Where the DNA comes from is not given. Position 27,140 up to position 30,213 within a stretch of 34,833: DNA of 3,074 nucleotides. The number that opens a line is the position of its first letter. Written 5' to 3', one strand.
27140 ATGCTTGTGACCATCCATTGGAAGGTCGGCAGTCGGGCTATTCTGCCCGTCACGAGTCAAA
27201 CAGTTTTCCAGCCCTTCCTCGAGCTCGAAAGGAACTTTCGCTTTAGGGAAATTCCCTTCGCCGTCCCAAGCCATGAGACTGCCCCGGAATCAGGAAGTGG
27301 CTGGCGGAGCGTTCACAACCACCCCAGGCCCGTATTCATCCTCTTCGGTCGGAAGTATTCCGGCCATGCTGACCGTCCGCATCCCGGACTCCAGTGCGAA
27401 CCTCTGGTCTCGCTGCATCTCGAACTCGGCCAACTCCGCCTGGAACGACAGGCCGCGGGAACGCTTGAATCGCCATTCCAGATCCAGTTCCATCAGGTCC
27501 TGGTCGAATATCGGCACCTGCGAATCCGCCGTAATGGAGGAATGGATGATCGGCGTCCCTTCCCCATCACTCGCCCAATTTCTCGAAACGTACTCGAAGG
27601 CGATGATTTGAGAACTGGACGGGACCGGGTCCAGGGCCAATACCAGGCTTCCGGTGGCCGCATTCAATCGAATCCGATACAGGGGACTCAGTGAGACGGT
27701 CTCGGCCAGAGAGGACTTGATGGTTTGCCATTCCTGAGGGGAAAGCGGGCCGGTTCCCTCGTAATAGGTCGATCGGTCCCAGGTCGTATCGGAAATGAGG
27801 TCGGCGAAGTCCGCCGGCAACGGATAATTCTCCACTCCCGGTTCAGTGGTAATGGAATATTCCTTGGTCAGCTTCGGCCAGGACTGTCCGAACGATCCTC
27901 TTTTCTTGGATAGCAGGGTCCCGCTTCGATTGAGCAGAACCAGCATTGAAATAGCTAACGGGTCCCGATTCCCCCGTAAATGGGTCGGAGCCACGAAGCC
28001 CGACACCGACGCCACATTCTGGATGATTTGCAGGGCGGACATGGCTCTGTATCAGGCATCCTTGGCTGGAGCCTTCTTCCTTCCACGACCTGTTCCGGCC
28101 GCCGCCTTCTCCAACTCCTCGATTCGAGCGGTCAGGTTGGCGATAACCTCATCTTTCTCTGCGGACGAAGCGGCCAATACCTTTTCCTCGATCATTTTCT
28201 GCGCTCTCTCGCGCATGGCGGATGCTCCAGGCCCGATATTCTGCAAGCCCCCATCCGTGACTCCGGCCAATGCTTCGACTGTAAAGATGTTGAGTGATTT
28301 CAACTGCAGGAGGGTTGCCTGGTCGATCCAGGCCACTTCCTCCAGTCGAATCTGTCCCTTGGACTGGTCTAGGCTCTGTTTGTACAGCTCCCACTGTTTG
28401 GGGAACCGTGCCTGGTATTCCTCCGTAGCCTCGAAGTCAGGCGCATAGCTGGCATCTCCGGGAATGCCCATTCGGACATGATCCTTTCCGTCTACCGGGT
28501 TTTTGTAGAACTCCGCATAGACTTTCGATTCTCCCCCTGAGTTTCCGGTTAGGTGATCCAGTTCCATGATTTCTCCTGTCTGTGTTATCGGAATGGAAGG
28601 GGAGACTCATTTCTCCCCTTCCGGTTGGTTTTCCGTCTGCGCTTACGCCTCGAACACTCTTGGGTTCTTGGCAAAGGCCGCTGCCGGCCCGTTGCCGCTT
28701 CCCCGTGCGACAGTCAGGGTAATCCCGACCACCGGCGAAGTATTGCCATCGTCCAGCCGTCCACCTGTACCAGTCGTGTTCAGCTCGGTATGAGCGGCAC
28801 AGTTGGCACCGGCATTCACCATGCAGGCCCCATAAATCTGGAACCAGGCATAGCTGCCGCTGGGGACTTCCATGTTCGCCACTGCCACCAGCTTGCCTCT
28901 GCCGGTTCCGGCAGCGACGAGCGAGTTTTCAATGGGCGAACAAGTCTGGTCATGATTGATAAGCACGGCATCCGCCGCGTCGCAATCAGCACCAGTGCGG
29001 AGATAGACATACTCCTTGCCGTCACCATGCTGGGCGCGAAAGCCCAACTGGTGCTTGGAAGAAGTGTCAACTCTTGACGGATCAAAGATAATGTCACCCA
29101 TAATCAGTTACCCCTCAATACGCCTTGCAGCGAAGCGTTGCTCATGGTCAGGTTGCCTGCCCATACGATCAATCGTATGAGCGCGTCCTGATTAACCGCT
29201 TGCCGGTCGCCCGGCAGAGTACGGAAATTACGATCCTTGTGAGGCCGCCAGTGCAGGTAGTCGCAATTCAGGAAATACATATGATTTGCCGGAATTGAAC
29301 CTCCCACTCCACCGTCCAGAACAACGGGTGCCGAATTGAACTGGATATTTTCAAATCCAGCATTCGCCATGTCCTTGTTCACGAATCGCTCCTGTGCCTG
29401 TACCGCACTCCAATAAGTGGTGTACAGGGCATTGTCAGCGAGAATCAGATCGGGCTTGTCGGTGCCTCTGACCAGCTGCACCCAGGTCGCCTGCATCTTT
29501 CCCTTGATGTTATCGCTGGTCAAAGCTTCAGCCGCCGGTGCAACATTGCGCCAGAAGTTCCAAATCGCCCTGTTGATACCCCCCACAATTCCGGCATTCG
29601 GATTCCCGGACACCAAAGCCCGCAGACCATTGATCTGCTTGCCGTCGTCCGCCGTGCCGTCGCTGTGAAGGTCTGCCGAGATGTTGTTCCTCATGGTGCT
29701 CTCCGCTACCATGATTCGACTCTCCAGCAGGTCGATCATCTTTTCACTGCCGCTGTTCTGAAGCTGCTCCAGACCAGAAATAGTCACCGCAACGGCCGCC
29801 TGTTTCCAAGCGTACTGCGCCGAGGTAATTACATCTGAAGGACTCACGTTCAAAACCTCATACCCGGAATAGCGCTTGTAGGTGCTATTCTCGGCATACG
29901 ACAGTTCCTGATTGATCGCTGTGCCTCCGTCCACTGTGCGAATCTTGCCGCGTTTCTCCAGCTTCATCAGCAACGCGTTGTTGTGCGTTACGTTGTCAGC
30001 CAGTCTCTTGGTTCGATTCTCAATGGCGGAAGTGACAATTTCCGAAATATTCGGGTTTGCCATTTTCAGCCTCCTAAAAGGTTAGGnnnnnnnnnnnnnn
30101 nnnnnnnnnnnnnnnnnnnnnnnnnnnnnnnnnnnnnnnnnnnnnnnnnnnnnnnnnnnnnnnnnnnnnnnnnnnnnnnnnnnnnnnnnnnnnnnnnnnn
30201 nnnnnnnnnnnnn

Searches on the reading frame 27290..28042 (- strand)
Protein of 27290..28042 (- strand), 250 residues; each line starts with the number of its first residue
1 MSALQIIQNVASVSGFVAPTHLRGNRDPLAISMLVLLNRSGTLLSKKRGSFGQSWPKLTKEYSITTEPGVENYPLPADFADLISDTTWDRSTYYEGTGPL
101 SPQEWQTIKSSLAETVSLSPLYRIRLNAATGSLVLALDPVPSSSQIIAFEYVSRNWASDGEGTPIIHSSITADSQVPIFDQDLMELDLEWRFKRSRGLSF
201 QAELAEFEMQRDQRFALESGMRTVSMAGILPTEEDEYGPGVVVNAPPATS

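Call 18: search_protein_families(library=phrogs, proteins=[window:27290-28042:-], max_evalue=0.001)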
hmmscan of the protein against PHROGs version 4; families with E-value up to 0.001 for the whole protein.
window:27290-28042:- (250 aa): 1 family
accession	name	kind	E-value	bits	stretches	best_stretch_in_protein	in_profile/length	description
phrog_6013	-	tail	1.1e-37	130.3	1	1-226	1-213/228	tail protein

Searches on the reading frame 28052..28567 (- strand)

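Call 18: search_protein_families(library=phrogs, proteins=[window:28052-28567:-], max_evalue=0.001)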
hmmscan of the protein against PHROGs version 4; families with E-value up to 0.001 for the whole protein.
window:28052-28567:- (171 aa): 1 family
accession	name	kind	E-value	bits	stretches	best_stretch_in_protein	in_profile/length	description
phrog_20268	-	unknown function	1.7e-09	38.7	1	28-157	40-178/227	-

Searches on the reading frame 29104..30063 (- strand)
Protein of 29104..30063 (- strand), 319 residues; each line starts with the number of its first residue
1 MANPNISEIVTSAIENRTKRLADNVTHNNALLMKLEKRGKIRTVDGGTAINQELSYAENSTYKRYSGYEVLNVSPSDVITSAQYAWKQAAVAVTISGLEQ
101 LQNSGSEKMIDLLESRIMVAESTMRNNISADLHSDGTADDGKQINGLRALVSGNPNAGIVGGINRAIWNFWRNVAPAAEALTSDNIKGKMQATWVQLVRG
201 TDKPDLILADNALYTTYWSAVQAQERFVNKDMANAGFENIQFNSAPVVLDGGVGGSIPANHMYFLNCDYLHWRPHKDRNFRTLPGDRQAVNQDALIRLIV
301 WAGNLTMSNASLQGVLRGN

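Call 18: search_protein_families(library=phrogs, proteins=[window:29104-30063:-], max_evalue=0.001)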
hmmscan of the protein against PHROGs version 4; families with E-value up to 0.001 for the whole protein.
window:29104-30063:- (319 aa): 2 families
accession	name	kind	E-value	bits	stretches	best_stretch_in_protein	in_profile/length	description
phrog_9953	-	head and packaging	2.9e-112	376.3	1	1-316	4-326/329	major head protein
phrog_14242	-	head and packaging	1.5e-08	34.7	1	143-273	216-341/396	major head protein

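Call 41: search_dna_similar(query=window:29104-30063:-, collection=phages, mode=protein, max_rows=15)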
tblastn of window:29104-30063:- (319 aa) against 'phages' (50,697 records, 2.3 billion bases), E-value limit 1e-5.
Records with a match: 54; places in all: 54; records where one place covers at least 80% of the query: 54.
Best place of each record, by identity: <60% 54.
By first word of the organism name: Brucella 41; Myxococcus 3; Bacteriophage 2; Microcystis 2; Bradyrhizobium 1; Stenotrophomonas 1; Ruegeria 1; Rhizobium 1; Caudoviricetes 1; Methanosarcina 1.
By host as written in the record: Brucella abortus S19 14; Brucella sp. 6; Brucella abortus 141 5; Brucella abortus 4; - 3; Myxococcus xanthus strain DK883 2; brucella abortus 141 2; Brucella melitensis 16M 2; and 15 more.
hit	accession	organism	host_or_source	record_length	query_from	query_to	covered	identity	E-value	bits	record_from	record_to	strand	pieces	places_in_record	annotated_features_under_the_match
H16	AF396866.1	Myxococcus phage Mx8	Myxococcus xanthus strain DK883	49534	1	316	99%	54.1%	2e-100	328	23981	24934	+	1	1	major virion structural protein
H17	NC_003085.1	Myxococcus phage Mx8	Myxococcus xanthus strain DK883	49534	1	316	99%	54.1%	2e-100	328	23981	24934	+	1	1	major head protein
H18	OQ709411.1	Myxococcus phage Mx9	Myxococcus xanthus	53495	1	318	100%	52.2%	3e-104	340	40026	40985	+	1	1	putative major capsid protein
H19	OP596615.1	Bradyrhizobium phage ppBjS10J-1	Bradyrhizobium japonicum S10J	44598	1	316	99%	52.0%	9e-109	353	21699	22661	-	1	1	major capsid protein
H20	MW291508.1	Stenotrophomonas phage BUCT555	Stenotrophomonas maltophilia 1207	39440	1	316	99%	51.1%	3e-101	331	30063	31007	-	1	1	major capsid protein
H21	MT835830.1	Bacteriophage sp.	human fecal samples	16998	1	316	99%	45.1%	6e-85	284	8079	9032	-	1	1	record has no annotation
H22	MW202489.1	Bacteriophage sp.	Manatee Spring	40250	1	317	99%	42.2%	2e-74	254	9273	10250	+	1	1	major virion structural protein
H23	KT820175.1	Ruegeria phage 45A6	Ruegeria mobilis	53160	1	316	99%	41.7%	1e-63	223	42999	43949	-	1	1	hypothetical protein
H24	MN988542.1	Rhizobium phage RHph_I3_18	Rhizobium phaseoli I3_18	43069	8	309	95%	32.7%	4e-37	146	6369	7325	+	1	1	hypothetical protein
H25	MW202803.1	Caudoviricetes sp.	Manatee Spring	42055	1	315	99%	29.6%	1e-24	110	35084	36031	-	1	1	major capsid protein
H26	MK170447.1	Methanosarcina virus MetMV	Methanosarcina sp.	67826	42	313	85%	31.0%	3e-21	100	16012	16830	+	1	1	hypothetical protein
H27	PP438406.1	Microcystis phage Mwe-JY13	Microcystis wesenbergii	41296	5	309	96%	27.1%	7e-27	116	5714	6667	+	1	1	major head protein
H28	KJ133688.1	Brucella phage 02_19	Brucella abortus S19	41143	5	309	96%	26.8%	4e-31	129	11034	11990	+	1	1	major head protein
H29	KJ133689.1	Brucella phage 02_141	Brucella abortus 141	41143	5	309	96%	26.8%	4e-31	129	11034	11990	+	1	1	major head protein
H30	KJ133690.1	Brucella phage 11sa_19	Brucella abortus S19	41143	5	309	96%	26.8%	4e-31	129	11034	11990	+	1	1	major head protein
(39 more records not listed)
